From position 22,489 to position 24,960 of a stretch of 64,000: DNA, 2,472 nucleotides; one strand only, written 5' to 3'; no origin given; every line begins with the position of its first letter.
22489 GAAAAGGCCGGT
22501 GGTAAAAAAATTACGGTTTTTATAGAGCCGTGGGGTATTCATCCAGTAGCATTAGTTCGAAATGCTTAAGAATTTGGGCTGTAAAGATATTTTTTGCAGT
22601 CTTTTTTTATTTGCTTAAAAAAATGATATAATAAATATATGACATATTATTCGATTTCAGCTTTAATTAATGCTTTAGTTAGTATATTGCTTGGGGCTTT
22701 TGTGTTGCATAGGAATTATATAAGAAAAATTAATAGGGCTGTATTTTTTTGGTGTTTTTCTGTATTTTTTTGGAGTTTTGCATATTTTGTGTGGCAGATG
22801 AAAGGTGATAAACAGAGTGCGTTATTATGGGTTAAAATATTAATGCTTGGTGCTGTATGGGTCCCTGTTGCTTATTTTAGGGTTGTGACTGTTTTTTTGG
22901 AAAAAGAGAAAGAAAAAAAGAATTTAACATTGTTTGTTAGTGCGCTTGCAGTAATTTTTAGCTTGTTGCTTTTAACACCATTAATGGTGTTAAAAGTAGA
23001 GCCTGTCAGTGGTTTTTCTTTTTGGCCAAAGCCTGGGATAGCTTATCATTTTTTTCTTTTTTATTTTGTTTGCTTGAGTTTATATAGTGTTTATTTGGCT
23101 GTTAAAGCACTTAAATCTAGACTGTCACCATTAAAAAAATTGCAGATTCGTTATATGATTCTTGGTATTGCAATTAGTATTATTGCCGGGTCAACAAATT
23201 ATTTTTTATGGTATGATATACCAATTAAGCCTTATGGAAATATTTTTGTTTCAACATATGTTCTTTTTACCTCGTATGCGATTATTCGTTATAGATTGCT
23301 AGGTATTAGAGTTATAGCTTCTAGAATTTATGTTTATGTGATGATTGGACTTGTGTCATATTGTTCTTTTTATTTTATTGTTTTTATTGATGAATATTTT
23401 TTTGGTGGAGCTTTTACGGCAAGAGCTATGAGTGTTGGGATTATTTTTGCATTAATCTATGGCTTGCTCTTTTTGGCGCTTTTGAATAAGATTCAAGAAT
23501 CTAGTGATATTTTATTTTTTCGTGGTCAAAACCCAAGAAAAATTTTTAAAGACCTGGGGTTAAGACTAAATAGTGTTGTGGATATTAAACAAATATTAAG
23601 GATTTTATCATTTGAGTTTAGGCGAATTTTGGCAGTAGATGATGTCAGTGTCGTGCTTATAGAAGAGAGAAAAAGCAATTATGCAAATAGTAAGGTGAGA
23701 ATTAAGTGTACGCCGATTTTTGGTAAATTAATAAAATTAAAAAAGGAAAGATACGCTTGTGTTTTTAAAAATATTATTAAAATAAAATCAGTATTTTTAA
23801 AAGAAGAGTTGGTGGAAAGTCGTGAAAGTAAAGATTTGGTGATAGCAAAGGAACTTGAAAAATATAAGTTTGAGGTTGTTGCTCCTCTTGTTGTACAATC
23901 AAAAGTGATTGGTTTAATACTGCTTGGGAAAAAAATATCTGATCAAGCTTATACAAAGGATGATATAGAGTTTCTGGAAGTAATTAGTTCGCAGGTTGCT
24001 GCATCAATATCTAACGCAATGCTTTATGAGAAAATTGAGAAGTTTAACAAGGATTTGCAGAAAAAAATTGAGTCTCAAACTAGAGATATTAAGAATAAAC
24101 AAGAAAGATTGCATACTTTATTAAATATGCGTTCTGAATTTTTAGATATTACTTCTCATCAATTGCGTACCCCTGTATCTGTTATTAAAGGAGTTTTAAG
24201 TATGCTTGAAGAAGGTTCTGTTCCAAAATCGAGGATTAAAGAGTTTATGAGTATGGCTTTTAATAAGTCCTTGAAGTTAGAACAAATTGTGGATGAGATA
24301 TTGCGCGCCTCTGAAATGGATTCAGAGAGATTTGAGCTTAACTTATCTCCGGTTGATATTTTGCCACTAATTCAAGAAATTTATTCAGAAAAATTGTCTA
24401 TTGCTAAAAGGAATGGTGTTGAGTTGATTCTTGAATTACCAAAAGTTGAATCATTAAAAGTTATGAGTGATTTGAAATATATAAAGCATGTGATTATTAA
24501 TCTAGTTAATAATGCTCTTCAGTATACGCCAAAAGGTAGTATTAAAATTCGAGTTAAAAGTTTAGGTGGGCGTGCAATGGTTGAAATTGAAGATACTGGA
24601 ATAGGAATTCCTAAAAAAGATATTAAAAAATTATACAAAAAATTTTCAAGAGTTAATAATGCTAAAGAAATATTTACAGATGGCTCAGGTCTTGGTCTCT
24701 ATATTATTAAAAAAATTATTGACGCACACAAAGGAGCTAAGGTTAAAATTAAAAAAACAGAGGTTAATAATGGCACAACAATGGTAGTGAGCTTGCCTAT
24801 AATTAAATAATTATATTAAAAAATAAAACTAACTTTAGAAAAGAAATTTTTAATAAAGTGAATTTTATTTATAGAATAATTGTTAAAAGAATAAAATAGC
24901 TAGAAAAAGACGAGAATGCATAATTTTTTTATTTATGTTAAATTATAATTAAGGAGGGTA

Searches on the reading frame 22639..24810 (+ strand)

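Call 60: search_protein_families(library=pfam, proteins=[window:22639-24810:+], max_evalue=0.00001)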
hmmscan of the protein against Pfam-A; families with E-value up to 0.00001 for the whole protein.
window:22639-24810:+ (723 aa): 5 families
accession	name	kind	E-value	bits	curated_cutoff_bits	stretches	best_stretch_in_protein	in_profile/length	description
PF02518.31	HATPase_c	-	1.6e-23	83.7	26.4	1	612-721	3-109/111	Histidine kinase-, DNA gyrase B-, and HSP90-like ATPase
PF16927.11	HisKA_7TM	-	4.3e-13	50.1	28.6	1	9-223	3-222/224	N-terminal 7TM region of histidine kinase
PF00512.31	HisKA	-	6.3e-11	42.6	26.9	1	497-562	1-65/66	His Kinase A (phospho-acceptor) domain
PF13492.12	GAF_3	-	2.2e-06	28.5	27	0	316-459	2-129/129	GAF domain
PF01590.32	GAF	-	9.2e-06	26.7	22.4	0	317-457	3-133/133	GAF domain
